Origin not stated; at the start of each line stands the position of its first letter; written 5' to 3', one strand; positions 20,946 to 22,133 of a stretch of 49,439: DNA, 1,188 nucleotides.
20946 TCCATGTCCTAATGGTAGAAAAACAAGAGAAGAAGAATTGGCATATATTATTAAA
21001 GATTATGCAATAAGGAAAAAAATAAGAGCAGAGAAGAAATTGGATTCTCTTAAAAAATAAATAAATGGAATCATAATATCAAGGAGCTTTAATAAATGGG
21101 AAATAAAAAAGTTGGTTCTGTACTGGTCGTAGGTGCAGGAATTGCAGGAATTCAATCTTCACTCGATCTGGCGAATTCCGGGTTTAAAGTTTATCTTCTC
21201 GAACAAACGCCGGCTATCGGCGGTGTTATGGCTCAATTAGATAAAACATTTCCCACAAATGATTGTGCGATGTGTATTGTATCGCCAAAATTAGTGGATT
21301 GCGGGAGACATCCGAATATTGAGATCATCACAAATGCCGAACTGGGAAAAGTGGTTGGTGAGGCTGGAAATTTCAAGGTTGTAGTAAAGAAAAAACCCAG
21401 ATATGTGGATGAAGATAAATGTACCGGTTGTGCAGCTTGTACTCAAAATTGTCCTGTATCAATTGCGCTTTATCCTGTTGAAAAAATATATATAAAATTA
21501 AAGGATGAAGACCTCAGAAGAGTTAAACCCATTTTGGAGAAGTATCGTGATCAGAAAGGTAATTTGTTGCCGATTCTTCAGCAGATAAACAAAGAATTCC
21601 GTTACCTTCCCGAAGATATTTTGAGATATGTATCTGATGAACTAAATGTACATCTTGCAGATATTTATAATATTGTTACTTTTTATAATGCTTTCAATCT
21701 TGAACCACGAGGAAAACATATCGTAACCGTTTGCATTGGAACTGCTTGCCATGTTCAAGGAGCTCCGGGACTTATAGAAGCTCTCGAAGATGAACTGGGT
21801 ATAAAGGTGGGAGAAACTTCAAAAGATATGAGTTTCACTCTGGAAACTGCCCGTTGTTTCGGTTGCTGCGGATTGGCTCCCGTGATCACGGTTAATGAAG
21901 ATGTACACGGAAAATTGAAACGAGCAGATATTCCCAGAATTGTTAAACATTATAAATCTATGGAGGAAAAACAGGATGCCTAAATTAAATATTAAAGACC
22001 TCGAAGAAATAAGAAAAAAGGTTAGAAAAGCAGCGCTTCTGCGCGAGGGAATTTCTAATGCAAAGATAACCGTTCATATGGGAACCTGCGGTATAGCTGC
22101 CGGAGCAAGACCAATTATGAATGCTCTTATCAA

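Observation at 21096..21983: HdrA's first FAD-binding segment is detached and fused to NuoE; the complementary remainder is fused to a HoxU/NuoG-like domain 6 kb downstream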

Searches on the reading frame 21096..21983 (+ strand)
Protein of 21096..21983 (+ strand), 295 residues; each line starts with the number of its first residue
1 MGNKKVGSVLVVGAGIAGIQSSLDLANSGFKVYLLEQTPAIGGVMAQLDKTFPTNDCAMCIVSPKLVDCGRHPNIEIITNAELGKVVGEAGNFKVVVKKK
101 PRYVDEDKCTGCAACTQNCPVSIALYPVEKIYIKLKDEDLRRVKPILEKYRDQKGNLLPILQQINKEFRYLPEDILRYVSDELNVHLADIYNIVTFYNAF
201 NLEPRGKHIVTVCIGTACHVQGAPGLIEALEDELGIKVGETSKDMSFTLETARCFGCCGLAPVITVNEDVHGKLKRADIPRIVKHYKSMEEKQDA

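Call 6: search_protein_families(library=pfam, proteins=[window:21096-21983:+], max_evalue=0.01)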
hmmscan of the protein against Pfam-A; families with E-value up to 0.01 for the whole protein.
window:21096-21983:+ (295 aa): 17 families
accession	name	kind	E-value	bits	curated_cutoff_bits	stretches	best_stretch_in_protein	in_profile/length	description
PF01257.25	2Fe-2S_thioredx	-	3.9e-49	166.7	24.8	1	144-287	2-145/145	Thioredoxin-like [2Fe-2S] ferredoxin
PF12831.13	FAD_oxidored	-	2.5e-06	27.5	27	1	9-46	2-39/416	FAD dependent oxidoreductase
PF12797.12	Fer4_2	-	1.4e-05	25.2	24.5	1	102-121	3-22/22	4Fe-4S binding domain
PF13237.11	Fer4_10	-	2e-05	24.8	25.5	1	103-132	3-22/53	4Fe-4S dicluster domain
PF00037.32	Fer4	-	2.5e-05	24.3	21.1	1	103-121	2-20/24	4Fe-4S binding domain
PF13450.12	NAD_binding_8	-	3.4e-05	24.5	21.9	1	11-47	1-37/68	NAD(P)-binding Rossmann-like domain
PF12837.12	Fer4_6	-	6.1e-05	23.2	25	1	104-121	4-21/24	4Fe-4S binding domain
PF07992.20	Pyr_redox_2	-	6.7e-05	22.9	26.1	1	8-59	2-42/291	Pyridine nucleotide-disulphide oxidoreductase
PF14697.11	Fer4_21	-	8.8e-05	23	35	1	99-121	31-53/59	4Fe-4S dicluster domain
PF00890.30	FAD_binding_2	-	0.00011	22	20.4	1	9-43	2-36/414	FAD binding domain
PF01266.30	DAO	-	0.00012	22.2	27.9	1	9-42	2-35/353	FAD dependent oxidoreductase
PF01134.28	GIDA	-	0.0003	20.4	22.1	1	9-38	2-29/391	Glucose inhibited division protein A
PF00070.33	Pyr_redox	-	0.0005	21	22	0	8-42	1-35/82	Pyridine nucleotide-disulphide oxidoreductase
PF01946.23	Thi4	-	0.0014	18.4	26.2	1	8-46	19-58/235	Thi4 family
PF13459.11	Fer4_15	-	0.0017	19.4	22.4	1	103-139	2-38/66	4Fe-4S single cluster domain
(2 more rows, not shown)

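Call 8: find_homologous_proteins(query=window:21096-21983:+, max_evalue=1e-10)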
Query window:21096-21983:+ (295 aa): 7455 proteins with E <= 1e-10 among 8000 candidates; the best 120 are listed.
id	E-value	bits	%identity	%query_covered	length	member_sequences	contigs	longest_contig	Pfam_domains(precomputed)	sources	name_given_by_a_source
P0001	5.3e-190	648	96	100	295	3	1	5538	PF12797.13,PF13450.13,PF01257.26,PF13237.12,PF12831.14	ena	-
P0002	6.3e-188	641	95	100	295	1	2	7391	PF12797.13,PF13450.13,PF01257.26,PF13237.12,PF12831.14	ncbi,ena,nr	ncbi:MAG: NAD(P)H-dependent oxidoreductase subunit E [Candidatus Cloacimonetes bacterium]|nr:NAD(P)H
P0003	3.0e-187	639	95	100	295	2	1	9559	PF12797.13,PF01257.26,PF12831.14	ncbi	-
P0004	4.7e-187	638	95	100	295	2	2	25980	PF12797.13,PF13450.13,PF01257.26,PF13237.12,PF12831.14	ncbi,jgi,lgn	jgi:NADH:ubiquinone oxidoreductase subunit E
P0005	1.1e-186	637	95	100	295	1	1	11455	PF12797.13,PF13450.13,PF01257.26,PF13237.12,PF12831.14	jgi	jgi:NADH:ubiquinone oxidoreductase subunit E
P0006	1.8e-186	636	94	100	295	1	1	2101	PF12797.13,PF13450.13,PF01257.26,PF13237.12,PF12831.14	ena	-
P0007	4.5e-186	635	95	100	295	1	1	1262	PF12797.13,PF01257.26,PF12831.14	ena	-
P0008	6.2e-185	631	94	100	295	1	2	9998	PF12797.13,PF13450.13,PF01257.26,PF13237.12,PF12831.14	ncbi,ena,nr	ncbi:MAG: NAD(P)H-dependent oxidoreductase subunit E [Candidatus Cloacimonetes bacterium]|nr:NAD(P)H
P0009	6.7e-185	631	94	100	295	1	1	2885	PF12797.13,PF13450.13,PF01257.26,PF13237.12,PF12831.14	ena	-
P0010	1.1e-178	611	89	100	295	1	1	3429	PF01266.31,PF12797.13,PF00890.31,PF07992.21,PF12837.13,PF00037.33,PF01257.26,PF13237.12,PF12831.14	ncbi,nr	ncbi:MAG: NAD(P)H-dependent oxidoreductase subunit E [Candidatus Delongbacteria bacterium]|nr:NAD(P)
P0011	1.1e-168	578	85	100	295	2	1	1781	PF12797.13,PF13450.13,PF12837.13,PF00037.33,PF01257.26,PF13237.12,PF12831.14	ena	-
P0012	1.0e-159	549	81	100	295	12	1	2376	PF12797.13,PF13450.13,PF07992.21,PF00070.34,PF00037.33,PF01257.26,PF13237.12,PF12831.14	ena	-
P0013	1.2e-159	548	81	100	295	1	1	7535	PF01266.31,PF12797.13,PF13450.13,PF00890.31,PF07992.21,PF00070.34,PF00037.33,PF01257.26,PF13237.12,PF12831.14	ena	-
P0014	1.8e-157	541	80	100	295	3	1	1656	PF12797.13,PF13450.13,PF07992.21,PF00070.34,PF00037.33,PF01257.26,PF13237.12,PF12831.14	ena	-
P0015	1.4e-152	525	78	100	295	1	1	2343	PF13450.13,PF07992.21,PF00070.34,PF01257.26,PF01134.29,PF12831.14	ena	-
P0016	2.7e-152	524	78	100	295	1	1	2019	PF13450.13,PF07992.21,PF00070.34,PF01257.26,PF01134.29,PF12831.14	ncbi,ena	-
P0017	5.4e-152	523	77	100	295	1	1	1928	PF13450.13,PF07992.21,PF00070.34,PF01257.26,PF01134.29,PF12831.14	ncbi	-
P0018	2.7e-146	504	73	97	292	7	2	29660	PF01266.31,PF12797.13,PF13450.13,PF12837.13,PF00037.33,PF01257.26,PF13237.12,PF12831.14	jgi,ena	-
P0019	1.2e-144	499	70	99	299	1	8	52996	PF01266.31,PF12797.13,PF00890.31,PF12837.13,PF00037.33,PF01257.26,PF13237.12,PF12831.14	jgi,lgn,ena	jgi:NADH:ubiquinone oxidoreductase subunit E/NAD-dependent dihydropyrimidine dehydrogenase PreA subu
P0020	2.9e-141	488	71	99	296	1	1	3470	PF12797.13,PF00890.31,PF00037.33,PF01257.26,PF13237.12,PF12831.14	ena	-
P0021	1.1e-140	486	71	97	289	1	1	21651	PF14697.12,PF01266.31,PF12797.13,PF13450.13,PF00890.31,PF07992.21,PF12837.13,PF00037.33,PF01257.26,PF13237.12,PF12831.14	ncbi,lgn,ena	-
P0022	2.5e-140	485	70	99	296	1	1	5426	PF01266.31,PF12797.13,PF13450.13,PF00890.31,PF00037.33,PF01257.26,PF13237.12,PF12831.14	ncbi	-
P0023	4.5e-140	484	70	100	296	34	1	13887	PF12797.13,PF00037.33,PF01257.26,PF13237.12,PF12831.14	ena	-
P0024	5.7e-140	484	70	99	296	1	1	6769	PF12797.13,PF13450.13,PF00037.33,PF01257.26,PF13237.12,PF12831.14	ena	-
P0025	1.4e-139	482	71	96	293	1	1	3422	PF01266.31,PF12797.13,PF13450.13,PF00890.31,PF07992.21,PF12837.13,PF00070.34,PF00037.33,PF01257.26,PF13237.12,PF12831.14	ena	-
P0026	2.6e-139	482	70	91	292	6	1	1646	PF12797.13,PF13450.13,PF00890.31,PF07992.21,PF12837.13,PF00037.33,PF01257.26,PF13237.12,PF12831.14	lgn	-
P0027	3.9e-132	458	66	100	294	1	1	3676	PF01266.31,PF12797.13,PF13450.13,PF00070.34,PF00037.33,PF01257.26,PF13237.12,PF12831.14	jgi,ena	-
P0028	9.7e-132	457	68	98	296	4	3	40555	PF01266.31,PF12797.13,PF13450.13,PF00890.31,PF07992.21,PF00070.34,PF00037.33,PF01257.26,PF13237.12,PF01134.29,PF12831.14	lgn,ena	-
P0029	1.1e-131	457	67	97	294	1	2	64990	PF12797.13,PF07992.21,PF00070.34,PF00037.33,PF01257.26,PF13237.12,PF12831.14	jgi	-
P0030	1.9e-131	456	65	100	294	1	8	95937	PF01266.31,PF12797.13,PF13450.13,PF00070.34,PF00037.33,PF01257.26,PF13237.12,PF12831.14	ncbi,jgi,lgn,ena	-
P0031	6.5e-130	451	66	98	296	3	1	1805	PF12797.13,PF07992.21,PF00070.34,PF00037.33,PF01257.26,PF13237.12,PF01134.29,PF12831.14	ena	-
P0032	7.0e-129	447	65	99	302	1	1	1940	PF12797.13,PF07992.21,PF12837.13,PF00037.33,PF01257.26,PF13237.12,PF12831.14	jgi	-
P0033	1.3e-128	446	65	98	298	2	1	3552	PF12797.13,PF00037.33,PF01257.26,PF13237.12,PF12831.14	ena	-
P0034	9.7e-128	444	62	97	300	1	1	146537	PF12797.13,PF12837.13,PF00037.33,PF01257.26,PF13237.12,PF12831.14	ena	-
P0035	9.7e-128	444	62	97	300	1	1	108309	PF12797.13,PF12837.13,PF00037.33,PF01257.26,PF13237.12,PF12831.14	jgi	-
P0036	2.9e-127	442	65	98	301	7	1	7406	PF14697.12,PF01266.31,PF12797.13,PF13450.13,PF00890.31,PF12837.13,PF00037.33,PF01257.26,PF13237.12,PF12831.14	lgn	-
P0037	5.0e-127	441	65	98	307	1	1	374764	PF14697.12,PF01266.31,PF12797.13,PF13450.13,PF00890.31,PF07992.21,PF12837.13,PF00037.33,PF01257.26,PF13237.12,PF12831.14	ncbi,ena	-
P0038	2.4e-126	439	64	98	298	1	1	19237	PF14697.12,PF12797.13,PF13450.13,PF00890.31,PF07992.21,PF12837.13,PF00037.33,PF01257.26,PF13237.12,PF12831.14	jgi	-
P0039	1.1e-125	437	64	98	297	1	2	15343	PF14697.12,PF01266.31,PF12797.13,PF13450.13,PF00890.31,PF07992.21,PF12837.13,PF00037.33,PF01257.26,PF13237.12,PF12831.14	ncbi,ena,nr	ncbi:NAD(P)H-dependent oxidoreductase subunit E [candidate division WOR-3 bacterium]|nr:NAD(P)H-depe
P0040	1.3e-125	437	65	98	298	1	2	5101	PF01266.31,PF12797.13,PF13450.13,PF00890.31,PF07992.21,PF00037.33,PF01257.26,PF12831.14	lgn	-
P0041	7.3e-125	434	64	99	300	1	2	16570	PF13450.13,PF00890.31,PF07992.21,PF00037.33,PF01257.26,PF12831.14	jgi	jgi:NADH:ubiquinone oxidoreductase subunit E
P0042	1.2e-124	433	63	93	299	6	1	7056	PF13450.13,PF00037.33,PF01257.26,PF12831.14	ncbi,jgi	jgi:NADH:ubiquinone oxidoreductase subunit E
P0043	1.2e-124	433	63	97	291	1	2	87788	PF12797.13,PF13450.13,PF00037.33,PF01257.26,PF13237.12,PF12831.14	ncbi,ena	-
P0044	5.5e-124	431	64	95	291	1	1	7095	PF01266.31,PF12797.13,PF13450.13,PF00890.31,PF12837.13,PF00037.33,PF01257.26,PF13237.12,PF12831.14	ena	-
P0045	2.4e-123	429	63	97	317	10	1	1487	PF14697.12,PF12797.13,PF12837.13,PF00037.33,PF01257.26,PF12831.14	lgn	-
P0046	3.0e-123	429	65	96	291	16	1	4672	PF12797.13,PF12837.13,PF00037.33,PF01257.26,PF12831.14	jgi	-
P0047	5.0e-123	428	64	95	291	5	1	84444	PF01266.31,PF12797.13,PF13450.13,PF00890.31,PF07992.21,PF12837.13,PF00037.33,PF01257.26,PF13237.12,PF12831.14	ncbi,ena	-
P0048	8.4e-123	427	63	97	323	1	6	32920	PF14697.12,PF12797.13,PF12837.13,PF00037.33,PF01257.26,PF13237.12,PF12831.14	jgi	jgi:NADH:ubiquinone oxidoreductase subunit E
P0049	3.1e-122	426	65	96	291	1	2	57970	PF14697.12,PF01266.31,PF12797.13,PF07992.21,PF12837.13,PF00037.33,PF01257.26,PF13237.12,PF12831.14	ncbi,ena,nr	ncbi:NAD(P)H-dependent oxidoreductase subunit E [bacterium]|nr:NAD(P)H-dependent oxidoreductase subu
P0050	3.9e-121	422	69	87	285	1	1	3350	PF07992.21,PF12837.13,PF00070.34,PF01257.26,PF13237.12,PF12831.14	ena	-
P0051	1.8e-120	420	64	97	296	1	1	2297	PF14697.12,PF12797.13,PF13450.13,PF00890.31,PF07992.21,PF12837.13,PF00037.33,PF01257.26,PF13237.12,PF12831.14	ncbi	-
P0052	3.0e-120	419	61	99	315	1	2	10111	PF12797.13,PF13450.13,PF00037.33,PF01257.26,PF12831.14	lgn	-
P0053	3.4e-120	419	61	99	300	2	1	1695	PF12797.13,PF13450.13,PF00890.31,PF07992.21,PF00037.33,PF01257.26,PF01134.29,PF12831.14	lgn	-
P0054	1.3e-119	417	60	98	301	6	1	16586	PF12797.13,PF07992.21,PF00070.34,PF00037.33,PF01257.26,PF13237.12,PF12831.14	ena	-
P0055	1.6e-119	417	63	97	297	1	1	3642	PF12797.13,PF00037.33,PF01257.26,PF12831.14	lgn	-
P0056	1.9e-119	416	61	96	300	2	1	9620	PF14697.12,PF01266.31,PF12797.13,PF13450.13,PF00890.31,PF12837.13,PF00037.33,PF01257.26,PF12831.14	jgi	-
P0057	2.5e-119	416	61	97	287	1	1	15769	PF14697.12,PF12797.13,PF13450.13,PF07992.21,PF12837.13,PF00037.33,PF01257.26,PF13237.12,PF12831.14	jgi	jgi:NADH:ubiquinone oxidoreductase subunit E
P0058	3.6e-119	415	61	97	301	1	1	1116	PF13450.13,PF00890.31,PF07992.21,PF00070.34,PF00037.33,PF01257.26,PF12831.14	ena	-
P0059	8.2e-119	414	60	97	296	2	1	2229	PF14697.12,PF12797.13,PF13450.13,PF07992.21,PF12837.13,PF00037.33,PF01257.26,PF12838.13,PF13237.12,PF12831.14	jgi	-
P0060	8.5e-119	414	61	97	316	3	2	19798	PF14697.12,PF01266.31,PF12797.13,PF13450.13,PF00890.31,PF07992.21,PF12837.13,PF00037.33,PF01257.26,PF12831.14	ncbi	-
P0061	1.1e-118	414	63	97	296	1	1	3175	PF14697.12,PF12797.13,PF13450.13,PF07992.21,PF12837.13,PF00037.33,PF01257.26,PF13237.12,PF12831.14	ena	-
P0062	1.2e-118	414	67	86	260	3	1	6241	PF12797.13,PF00037.33,PF01257.26,PF13237.12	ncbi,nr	ncbi:MAG: NAD(P)H-dependent oxidoreductase subunit E, partial [Candidatus Cloacimonetes bacterium]|n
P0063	2.6e-118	413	61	97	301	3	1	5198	PF13450.13,PF00890.31,PF07992.21,PF00070.34,PF00037.33,PF01257.26,PF12831.14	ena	-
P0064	2.8e-118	413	61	97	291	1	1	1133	PF12797.13,PF13450.13,PF00037.33,PF01257.26,PF13237.12,PF12831.14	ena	-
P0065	2.9e-118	413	60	97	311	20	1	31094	PF14697.12,PF12797.13,PF13450.13,PF07992.21,PF00037.33,PF01257.26,PF12831.14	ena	-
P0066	3.6e-118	412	61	96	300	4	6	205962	PF12797.13,PF00037.33,PF01257.26,PF13237.12,PF12831.14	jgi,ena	jgi:NADH:ubiquinone oxidoreductase subunit E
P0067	4.5e-118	412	62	97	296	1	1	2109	PF14697.12,PF12797.13,PF07992.21,PF12837.13,PF00037.33,PF01257.26,PF13237.12,PF12831.14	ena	-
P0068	8.1e-118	411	60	96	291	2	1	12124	PF12797.13,PF12837.13,PF00037.33,PF01257.26,PF13237.12,PF12831.14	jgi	-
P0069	8.2e-118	411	60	97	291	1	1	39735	PF12797.13,PF07992.21,PF00037.33,PF01257.26,PF13237.12,PF12831.14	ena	-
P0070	1.7e-117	410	61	97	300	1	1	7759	PF13450.13,PF00890.31,PF07992.21,PF00037.33,PF01257.26,PF12831.14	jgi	jgi:NADH:ubiquinone oxidoreductase subunit E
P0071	1.7e-117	410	59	98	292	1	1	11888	PF12797.13,PF12837.13,PF00037.33,PF01257.26,PF13237.12,PF12831.14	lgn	-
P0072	2.5e-117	409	61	96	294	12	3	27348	PF12797.13,PF01257.26,PF13237.12,PF12831.14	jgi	jgi:NADH:ubiquinone oxidoreductase subunit E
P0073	2.6e-117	409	59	98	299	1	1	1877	PF12797.13,PF13450.13,PF07992.21,PF12837.13,PF00037.33,PF01257.26,PF13237.12,PF12831.14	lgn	-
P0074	3.2e-117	409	60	96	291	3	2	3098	PF01266.31,PF13450.13,PF00890.31,PF07992.21,PF00037.33,PF01257.26,PF12831.14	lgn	-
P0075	3.3e-117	409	61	96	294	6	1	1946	PF12797.13,PF07992.21,PF00037.33,PF01257.26,PF13237.12,PF12831.14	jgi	jgi:NADH:ubiquinone oxidoreductase subunit E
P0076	3.3e-117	409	62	97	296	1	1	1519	PF14697.12,PF12797.13,PF13450.13,PF07992.21,PF12837.13,PF00037.33,PF01257.26,PF13237.12,PF12831.14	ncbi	-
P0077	6.6e-117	408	59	96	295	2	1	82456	PF14697.12,PF12797.13,PF12837.13,PF00037.33,PF01257.26,PF13237.12,PF12831.14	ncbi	-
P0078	1.3e-116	407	59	91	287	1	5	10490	PF14697.12,PF12797.13,PF13450.13,PF07992.21,PF12837.13,PF00037.33,PF01257.26,PF13237.12,PF12831.14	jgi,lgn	-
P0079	1.9e-116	407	60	97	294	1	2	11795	PF12797.13,PF00037.33,PF01257.26,PF13237.12,PF12831.14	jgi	jgi:NADH:ubiquinone oxidoreductase subunit E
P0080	2.1e-116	406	60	96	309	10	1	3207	PF12797.13,PF00037.33,PF01257.26,PF13237.12,PF12831.14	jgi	-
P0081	3.1e-116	406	60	98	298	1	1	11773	PF12797.13,PF13450.13,PF07992.21,PF12837.13,PF00037.33,PF01257.26,PF13237.12,PF12831.14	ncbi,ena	-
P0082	3.5e-116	406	58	91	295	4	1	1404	PF12797.13,PF13450.13,PF00890.31,PF07992.21,PF12837.13,PF00037.33,PF01257.26,PF13237.12,PF12831.14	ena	-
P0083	3.5e-116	406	58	98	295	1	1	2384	PF14697.12,PF12797.13,PF07992.21,PF12837.13,PF00037.33,PF01257.26,PF13237.12,PF12831.14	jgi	-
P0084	4.3e-116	405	59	91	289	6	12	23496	PF12797.13,PF13450.13,PF00890.31,PF07992.21,PF12837.13,PF01257.26,PF13237.12,PF12831.14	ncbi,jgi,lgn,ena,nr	ncbi:NADH-quinone oxidoreductase subunit NuoE [candidate division WOR-3 bacterium]|nr:NADH-quinone o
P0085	5.5e-116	405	61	97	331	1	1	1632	PF12797.13,PF07992.21,PF12837.13,PF00070.34,PF00037.33,PF01257.26,PF01262.28,PF13237.12,PF01134.29,PF12831.14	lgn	-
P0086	5.9e-116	405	62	99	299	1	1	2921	PF12797.13,PF07992.21,PF12837.13,PF00037.33,PF01257.26,PF13237.12,PF12831.14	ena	-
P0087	6.3e-116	405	58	98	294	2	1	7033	PF12797.13,PF13450.13,PF00890.31,PF07992.21,PF12837.13,PF00070.34,PF00037.33,PF01257.26,PF13237.12,PF12831.14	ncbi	-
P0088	6.6e-116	405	57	98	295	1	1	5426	PF12797.13,PF13450.13,PF00890.31,PF07992.21,PF12837.13,PF00037.33,PF01257.26,PF13237.12,PF12831.14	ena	-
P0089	7.8e-116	405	57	96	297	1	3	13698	PF14697.12,PF12797.13,PF13450.13,PF07992.21,PF00037.33,PF01257.26,PF12831.14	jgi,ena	-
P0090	7.8e-116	405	58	93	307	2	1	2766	PF01266.31,PF13450.13,PF00890.31,PF07992.21,PF00070.34,PF00037.33,PF01257.26,PF12831.14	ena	-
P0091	7.9e-116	404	58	92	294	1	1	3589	PF14697.12,PF12797.13,PF12837.13,PF00037.33,PF01257.26,PF13237.12,PF12831.14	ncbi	-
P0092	9.2e-116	404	58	98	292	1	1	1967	PF14697.12,PF01266.31,PF12797.13,PF13450.13,PF00890.31,PF07992.21,PF12837.13,PF00070.34,PF00037.33,PF01257.26,PF12831.14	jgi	jgi:NADH:ubiquinone oxidoreductase subunit E/NAD-dependent dihydropyrimidine dehydrogenase PreA subu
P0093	9.7e-116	404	60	96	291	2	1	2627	PF12797.13,PF07992.21,PF00037.33,PF01257.26,PF13237.12,PF12831.14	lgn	-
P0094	9.8e-116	404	61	89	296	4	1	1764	PF14697.12,PF13450.13,PF07992.21,PF00037.33,PF01257.26,PF12831.14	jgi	jgi:NADH:ubiquinone oxidoreductase subunit E/NAD-dependent dihydropyrimidine dehydrogenase PreA subu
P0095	1.3e-115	404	61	98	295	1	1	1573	PF14697.12,PF12797.13,PF13450.13,PF07992.21,PF12837.13,PF00037.33,PF01257.26,PF13237.12,PF12831.14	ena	-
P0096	1.4e-115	404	58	91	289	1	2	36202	PF14697.12,PF12797.13,PF13450.13,PF07992.21,PF12837.13,PF00037.33,PF01257.26,PF13237.12,PF12831.14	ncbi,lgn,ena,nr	ncbi:NAD(P)H-dependent oxidoreductase subunit E [candidate division WOR-3 bacterium]|nr:NAD(P)H-depe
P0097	1.5e-115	404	57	97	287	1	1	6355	PF14697.12,PF12797.13,PF12837.13,PF00037.33,PF01257.26,PF13237.12,PF12831.14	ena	-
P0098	1.8e-115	403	61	94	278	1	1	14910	PF12797.13,PF13450.13,PF00037.33,PF01257.26,PF13237.12,PF12831.14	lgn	-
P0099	2.0e-115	403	60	98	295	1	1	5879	PF14697.12,PF12797.13,PF13450.13,PF07992.21,PF12837.13,PF00037.33,PF01257.26,PF13237.12,PF12831.14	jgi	-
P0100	2.7e-115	403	57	97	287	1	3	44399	PF14697.12,PF12797.13,PF12837.13,PF00037.33,PF01257.26,PF13237.12,PF12831.14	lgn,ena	-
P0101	2.8e-115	403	57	97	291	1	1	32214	PF14697.12,PF12797.13,PF12837.13,PF00037.33,PF01257.26,PF13237.12,PF12831.14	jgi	-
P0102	2.9e-115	403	57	96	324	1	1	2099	PF14697.12,PF12797.13,PF13450.13,PF07992.21,PF00037.33,PF01257.26,PF12831.14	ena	-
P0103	3.5e-115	402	59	91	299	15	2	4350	PF14697.12,PF12797.13,PF13450.13,PF07992.21,PF00037.33,PF01257.26,PF12831.14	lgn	-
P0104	5.4e-115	402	59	97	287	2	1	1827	PF14697.12,PF12797.13,PF13450.13,PF00890.31,PF07992.21,PF12837.13,PF00070.34,PF00037.33,PF01257.26,PF13237.12,PF12831.14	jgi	-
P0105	5.9e-115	402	61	95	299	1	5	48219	PF12797.13,PF13450.13,PF07992.21,PF00037.33,PF01257.26,PF12831.14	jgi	-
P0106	6.7e-115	401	58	97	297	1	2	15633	PF14697.12,PF12797.13,PF13450.13,PF07992.21,PF00037.33,PF01257.26,PF13237.12,PF12831.14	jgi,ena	-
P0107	7.4e-115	401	60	96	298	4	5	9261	PF12797.13,PF00037.33,PF01257.26,PF13237.12,PF12831.14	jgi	jgi:NADH:ubiquinone oxidoreductase subunit E/NAD-dependent dihydropyrimidine dehydrogenase PreA subu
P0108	9.7e-115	401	59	98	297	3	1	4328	PF14697.12,PF12797.13,PF13450.13,PF07992.21,PF12837.13,PF00037.33,PF01257.26,PF12831.14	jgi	jgi:NADH:ubiquinone oxidoreductase subunit E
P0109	1.0e-114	401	58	91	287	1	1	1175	PF14697.12,PF12797.13,PF13450.13,PF07992.21,PF12837.13,PF00037.33,PF01257.26,PF13237.12,PF12831.14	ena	-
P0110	1.0e-114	401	60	96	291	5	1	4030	PF12797.13,PF13450.13,PF00037.33,PF01257.26,PF13237.12,PF12831.14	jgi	jgi:NADH:ubiquinone oxidoreductase subunit E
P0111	1.1e-114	401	60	97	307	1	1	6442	PF14697.12,PF01266.31,PF12797.13,PF13450.13,PF07992.21,PF12837.13,PF00037.33,PF01257.26,PF13237.12,PF12831.14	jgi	jgi:NADH:ubiquinone oxidoreductase subunit E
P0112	1.2e-114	401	59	97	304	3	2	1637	PF13450.13,PF07992.21,PF00037.33,PF01257.26,PF12831.14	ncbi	-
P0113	1.4e-114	400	60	97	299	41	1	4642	PF12797.13,PF12837.13,PF00037.33,PF01257.26,PF12831.14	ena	-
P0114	1.4e-114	400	59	97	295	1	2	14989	PF14697.12,PF12797.13,PF07992.21,PF12837.13,PF00070.34,PF00037.33,PF01257.26,PF12831.14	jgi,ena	-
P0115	1.8e-114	400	58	91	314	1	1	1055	PF13450.13,PF07992.21,PF12837.13,PF00070.34,PF01257.26,PF01134.29,PF12831.14,PF01266.31,PF12797.13,PF00890.31,PF00037.33,PF13237.12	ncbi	-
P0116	2.2e-114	400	60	97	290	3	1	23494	PF12797.13,PF13450.13,PF00037.33,PF01257.26,PF12831.14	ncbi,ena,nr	ncbi:MAG: NAD(P)H-dependent oxidoreductase subunit E [Thermoplasmata archaeon]|nr:NAD(P)H-dependent 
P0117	2.2e-114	400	59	97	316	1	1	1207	PF12797.13,PF12837.13,PF00037.33,PF01257.26,PF12831.14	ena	-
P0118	2.2e-114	400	57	98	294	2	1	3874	PF14697.12,PF12797.13,PF13450.13,PF12837.13,PF00037.33,PF01257.26,PF13237.12,PF12831.14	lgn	-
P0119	2.2e-114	400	61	96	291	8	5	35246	PF01266.31,PF12797.13,PF00890.31,PF12837.13,PF00037.33,PF01257.26,PF25160.2,PF13237.12,PF12831.14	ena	-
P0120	2.4e-114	400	58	98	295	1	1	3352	PF14697.12,PF12797.13,PF13450.13,PF00890.31,PF07992.21,PF12837.13,PF00037.33,PF01257.26,PF13237.12,PF12831.14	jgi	-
